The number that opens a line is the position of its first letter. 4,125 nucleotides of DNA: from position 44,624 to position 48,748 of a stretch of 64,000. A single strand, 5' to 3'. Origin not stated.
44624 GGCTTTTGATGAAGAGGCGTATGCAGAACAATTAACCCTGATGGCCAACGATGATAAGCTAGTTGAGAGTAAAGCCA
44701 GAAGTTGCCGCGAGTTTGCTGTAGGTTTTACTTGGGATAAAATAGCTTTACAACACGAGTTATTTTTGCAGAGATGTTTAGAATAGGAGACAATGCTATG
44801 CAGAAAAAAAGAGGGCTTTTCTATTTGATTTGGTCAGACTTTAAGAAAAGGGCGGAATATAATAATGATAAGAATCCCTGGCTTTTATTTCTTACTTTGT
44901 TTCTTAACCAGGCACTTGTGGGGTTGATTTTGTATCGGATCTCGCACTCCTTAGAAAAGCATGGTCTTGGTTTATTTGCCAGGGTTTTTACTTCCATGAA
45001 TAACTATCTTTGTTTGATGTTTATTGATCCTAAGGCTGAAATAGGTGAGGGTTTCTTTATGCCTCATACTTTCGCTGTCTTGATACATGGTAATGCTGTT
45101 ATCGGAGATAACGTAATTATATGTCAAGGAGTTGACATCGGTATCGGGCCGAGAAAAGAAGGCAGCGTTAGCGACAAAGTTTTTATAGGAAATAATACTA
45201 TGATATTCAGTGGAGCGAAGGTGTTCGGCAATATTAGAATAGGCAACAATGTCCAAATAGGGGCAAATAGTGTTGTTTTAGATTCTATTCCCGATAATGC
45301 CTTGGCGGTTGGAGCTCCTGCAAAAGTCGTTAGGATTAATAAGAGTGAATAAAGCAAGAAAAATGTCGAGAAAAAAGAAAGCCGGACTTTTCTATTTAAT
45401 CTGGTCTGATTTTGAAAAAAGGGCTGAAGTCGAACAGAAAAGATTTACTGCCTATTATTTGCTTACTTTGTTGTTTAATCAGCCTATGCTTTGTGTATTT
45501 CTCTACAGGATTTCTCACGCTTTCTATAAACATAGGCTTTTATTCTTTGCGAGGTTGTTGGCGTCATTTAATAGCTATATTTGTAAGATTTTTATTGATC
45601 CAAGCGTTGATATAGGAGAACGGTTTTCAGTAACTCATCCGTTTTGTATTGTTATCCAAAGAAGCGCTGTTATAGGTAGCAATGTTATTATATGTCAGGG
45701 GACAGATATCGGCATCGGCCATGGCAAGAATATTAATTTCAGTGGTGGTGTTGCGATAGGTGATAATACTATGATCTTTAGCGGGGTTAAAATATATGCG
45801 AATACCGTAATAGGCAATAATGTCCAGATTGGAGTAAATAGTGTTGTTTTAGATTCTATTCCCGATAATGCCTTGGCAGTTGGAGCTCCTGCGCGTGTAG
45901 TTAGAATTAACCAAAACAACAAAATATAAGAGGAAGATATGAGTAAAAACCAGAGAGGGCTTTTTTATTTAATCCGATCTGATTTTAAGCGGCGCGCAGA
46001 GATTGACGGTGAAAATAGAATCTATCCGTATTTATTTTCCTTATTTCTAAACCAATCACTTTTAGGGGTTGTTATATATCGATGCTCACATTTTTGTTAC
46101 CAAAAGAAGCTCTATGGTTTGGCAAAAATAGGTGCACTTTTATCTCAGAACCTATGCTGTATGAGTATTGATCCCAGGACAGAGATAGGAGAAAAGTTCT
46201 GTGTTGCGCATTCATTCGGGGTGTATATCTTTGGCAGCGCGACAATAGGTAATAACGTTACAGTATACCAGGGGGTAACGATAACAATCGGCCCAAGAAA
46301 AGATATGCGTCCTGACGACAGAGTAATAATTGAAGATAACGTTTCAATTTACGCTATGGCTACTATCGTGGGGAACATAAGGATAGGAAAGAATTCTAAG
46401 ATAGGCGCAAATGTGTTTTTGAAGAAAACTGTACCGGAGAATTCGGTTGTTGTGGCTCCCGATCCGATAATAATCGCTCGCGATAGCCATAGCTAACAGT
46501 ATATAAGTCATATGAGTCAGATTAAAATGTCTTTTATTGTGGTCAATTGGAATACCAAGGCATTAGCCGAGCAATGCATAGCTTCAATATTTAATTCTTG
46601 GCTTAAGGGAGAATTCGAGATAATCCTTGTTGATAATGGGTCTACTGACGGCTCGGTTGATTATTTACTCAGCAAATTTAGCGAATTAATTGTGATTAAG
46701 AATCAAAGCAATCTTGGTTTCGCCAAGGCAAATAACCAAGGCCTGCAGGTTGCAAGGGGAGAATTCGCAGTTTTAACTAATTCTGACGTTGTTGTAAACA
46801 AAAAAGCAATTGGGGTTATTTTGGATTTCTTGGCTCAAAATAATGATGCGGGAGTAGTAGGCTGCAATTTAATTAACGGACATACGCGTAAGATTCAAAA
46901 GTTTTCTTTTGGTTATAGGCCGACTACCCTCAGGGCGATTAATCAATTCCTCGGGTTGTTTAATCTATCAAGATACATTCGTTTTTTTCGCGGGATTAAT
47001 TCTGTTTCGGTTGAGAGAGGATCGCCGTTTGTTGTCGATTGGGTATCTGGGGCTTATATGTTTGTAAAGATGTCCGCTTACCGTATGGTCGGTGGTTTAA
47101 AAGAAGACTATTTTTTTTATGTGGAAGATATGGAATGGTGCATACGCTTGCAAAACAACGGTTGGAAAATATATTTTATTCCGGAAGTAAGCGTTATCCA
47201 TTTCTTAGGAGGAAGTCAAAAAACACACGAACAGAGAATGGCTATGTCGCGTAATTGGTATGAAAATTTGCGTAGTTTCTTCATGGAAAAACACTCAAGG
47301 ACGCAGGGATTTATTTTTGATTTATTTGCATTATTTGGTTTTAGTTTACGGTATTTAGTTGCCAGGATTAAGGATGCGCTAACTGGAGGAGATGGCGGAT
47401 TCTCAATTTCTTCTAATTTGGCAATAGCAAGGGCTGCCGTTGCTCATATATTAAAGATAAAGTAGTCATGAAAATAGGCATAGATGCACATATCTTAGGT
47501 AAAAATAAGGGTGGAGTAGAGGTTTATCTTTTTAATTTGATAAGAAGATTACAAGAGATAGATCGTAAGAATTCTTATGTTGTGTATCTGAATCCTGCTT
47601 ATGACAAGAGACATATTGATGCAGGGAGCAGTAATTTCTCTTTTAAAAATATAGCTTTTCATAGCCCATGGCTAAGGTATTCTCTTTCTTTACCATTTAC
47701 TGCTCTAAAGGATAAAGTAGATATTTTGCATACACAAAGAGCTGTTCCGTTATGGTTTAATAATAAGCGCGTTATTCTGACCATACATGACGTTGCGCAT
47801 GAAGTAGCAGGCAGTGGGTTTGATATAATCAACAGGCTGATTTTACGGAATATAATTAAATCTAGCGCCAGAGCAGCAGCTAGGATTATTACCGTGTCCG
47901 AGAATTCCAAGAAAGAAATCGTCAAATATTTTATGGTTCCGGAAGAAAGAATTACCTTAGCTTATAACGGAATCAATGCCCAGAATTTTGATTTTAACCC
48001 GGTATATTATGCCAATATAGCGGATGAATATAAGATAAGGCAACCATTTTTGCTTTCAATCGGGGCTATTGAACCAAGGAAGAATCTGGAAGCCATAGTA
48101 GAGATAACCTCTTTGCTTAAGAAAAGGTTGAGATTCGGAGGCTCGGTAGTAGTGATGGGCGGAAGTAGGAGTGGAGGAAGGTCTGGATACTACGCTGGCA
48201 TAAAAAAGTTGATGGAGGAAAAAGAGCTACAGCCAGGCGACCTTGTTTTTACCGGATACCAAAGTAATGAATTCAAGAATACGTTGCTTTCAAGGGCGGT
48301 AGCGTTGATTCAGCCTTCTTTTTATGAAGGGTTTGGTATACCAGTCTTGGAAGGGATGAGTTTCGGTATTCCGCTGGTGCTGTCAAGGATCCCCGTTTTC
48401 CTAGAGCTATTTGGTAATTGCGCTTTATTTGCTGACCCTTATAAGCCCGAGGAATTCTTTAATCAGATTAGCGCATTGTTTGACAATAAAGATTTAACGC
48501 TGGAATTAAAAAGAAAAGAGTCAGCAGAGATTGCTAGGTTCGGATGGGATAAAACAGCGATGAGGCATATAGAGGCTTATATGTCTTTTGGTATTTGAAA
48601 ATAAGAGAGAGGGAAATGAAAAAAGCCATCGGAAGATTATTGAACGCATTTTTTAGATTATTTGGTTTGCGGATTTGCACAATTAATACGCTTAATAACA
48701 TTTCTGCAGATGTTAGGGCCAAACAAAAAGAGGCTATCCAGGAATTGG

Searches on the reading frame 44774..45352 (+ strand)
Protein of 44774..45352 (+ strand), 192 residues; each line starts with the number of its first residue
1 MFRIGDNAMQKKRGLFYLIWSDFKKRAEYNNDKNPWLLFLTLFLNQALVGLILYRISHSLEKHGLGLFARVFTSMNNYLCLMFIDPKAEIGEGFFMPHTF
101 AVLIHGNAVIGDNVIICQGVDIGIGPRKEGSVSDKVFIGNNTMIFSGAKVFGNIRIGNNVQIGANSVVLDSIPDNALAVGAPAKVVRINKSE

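Call 41: search_protein_families(library=pfam, proteins=[window:44774-45352:+], max_evalue=0.0001)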
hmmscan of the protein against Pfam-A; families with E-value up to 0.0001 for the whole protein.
window:44774-45352:+ (192 aa): 2 families
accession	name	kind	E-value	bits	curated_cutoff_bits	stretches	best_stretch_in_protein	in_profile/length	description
PF00132.30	Hexapep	-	1.9e-09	37.3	27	1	136-168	2-34/36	Bacterial transferase hexapeptide (six repeats)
PF25084.1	LbH_EIF2B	-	7.6e-05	23.1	54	0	129-182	15-67/105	EIF2B subunit epsilon LbH domain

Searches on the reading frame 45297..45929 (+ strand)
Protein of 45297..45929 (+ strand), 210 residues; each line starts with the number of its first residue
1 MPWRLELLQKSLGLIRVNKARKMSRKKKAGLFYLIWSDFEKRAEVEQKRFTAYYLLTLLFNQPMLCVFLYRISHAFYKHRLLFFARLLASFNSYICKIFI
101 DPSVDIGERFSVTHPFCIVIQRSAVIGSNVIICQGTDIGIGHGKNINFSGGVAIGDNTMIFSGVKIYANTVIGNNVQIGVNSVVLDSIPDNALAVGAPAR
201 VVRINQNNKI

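Call 41: search_protein_families(library=pfam, proteins=[window:45297-45929:+], max_evalue=0.0001)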
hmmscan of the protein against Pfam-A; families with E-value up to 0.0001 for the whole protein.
window:45297-45929:+ (210 aa): 2 families
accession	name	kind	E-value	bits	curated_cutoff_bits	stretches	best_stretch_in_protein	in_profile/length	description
PF00132.30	Hexapep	-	5.1e-08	32.7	27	1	153-184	3-34/36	Bacterial transferase hexapeptide (six repeats)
PF25084.1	LbH_EIF2B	-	5.8e-05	23.5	54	0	148-195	18-64/105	EIF2B subunit epsilon LbH domain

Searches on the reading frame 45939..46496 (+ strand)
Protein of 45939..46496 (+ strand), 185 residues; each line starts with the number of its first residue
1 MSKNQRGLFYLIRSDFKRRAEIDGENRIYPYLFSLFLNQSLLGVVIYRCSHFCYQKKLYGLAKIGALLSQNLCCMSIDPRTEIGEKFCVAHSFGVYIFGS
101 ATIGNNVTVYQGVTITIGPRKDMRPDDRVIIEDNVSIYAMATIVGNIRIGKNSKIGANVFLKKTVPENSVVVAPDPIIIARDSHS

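Call 41: search_protein_families(library=pfam, proteins=[window:45939-46496:+], max_evalue=0.0001)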
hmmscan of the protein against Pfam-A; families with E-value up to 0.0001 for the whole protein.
window:45939-46496:+ (185 aa): 2 families
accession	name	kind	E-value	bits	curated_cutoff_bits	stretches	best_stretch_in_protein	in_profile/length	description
PF00132.30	Hexapep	-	2.8e-11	43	27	1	129-162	2-35/36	Bacterial transferase hexapeptide (six repeats)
PF14602.12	Hexapep_2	-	8.1e-06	25.9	27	0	129-161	2-32/34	Hexapeptide repeat of succinyl-transferase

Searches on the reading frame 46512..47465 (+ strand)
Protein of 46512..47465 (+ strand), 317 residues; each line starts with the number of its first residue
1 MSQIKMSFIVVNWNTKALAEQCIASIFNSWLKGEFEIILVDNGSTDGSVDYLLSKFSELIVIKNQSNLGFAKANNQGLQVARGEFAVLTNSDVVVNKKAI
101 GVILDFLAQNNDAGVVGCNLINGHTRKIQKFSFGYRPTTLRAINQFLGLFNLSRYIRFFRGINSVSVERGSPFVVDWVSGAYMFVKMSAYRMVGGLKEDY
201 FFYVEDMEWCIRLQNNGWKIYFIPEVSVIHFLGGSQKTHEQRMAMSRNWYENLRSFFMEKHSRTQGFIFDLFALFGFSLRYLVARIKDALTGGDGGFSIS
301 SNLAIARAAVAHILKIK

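Call 44: search_protein_families(library=pfam, proteins=[window:46512-47465:+], max_evalue=0.0001)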
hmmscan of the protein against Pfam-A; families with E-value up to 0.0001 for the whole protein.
window:46512-47465:+ (317 aa): 3 families
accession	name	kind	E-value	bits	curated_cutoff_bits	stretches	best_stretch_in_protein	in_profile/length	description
PF00535.33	Glycos_transf_2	-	1.6e-23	83.9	23.3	1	7-162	1-159/168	Glycosyl transferase family 2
PF13641.12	Glyco_tranf_2_3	-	1.7e-14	54.8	27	1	6-232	3-213/230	Glycosyltransferase like family 2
PF13632.12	Glyco_trans_2_3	-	1.2e-06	29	27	1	161-252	56-142/198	Glycosyl transferase family group 2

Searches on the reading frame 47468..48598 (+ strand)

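Call 44: search_protein_families(library=pfam, proteins=[window:47468-48598:+], max_evalue=0.0001)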
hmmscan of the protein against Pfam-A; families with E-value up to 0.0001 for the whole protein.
window:47468-48598:+ (376 aa): 3 families
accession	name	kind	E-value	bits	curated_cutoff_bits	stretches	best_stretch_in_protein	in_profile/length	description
PF00534.26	Glycos_transf_1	-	6.3e-22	78.3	26.4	1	191-348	14-166/172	Glycosyl transferases group 1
PF13439.12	Glyco_transf_4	-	2e-18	67.5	28.5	1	15-172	2-169/170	Glycosyltransferase Family 4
PF13692.12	Glyco_trans_1_4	-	2.7e-16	60.5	27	1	193-340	2-142/142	Glycosyl transferases group 1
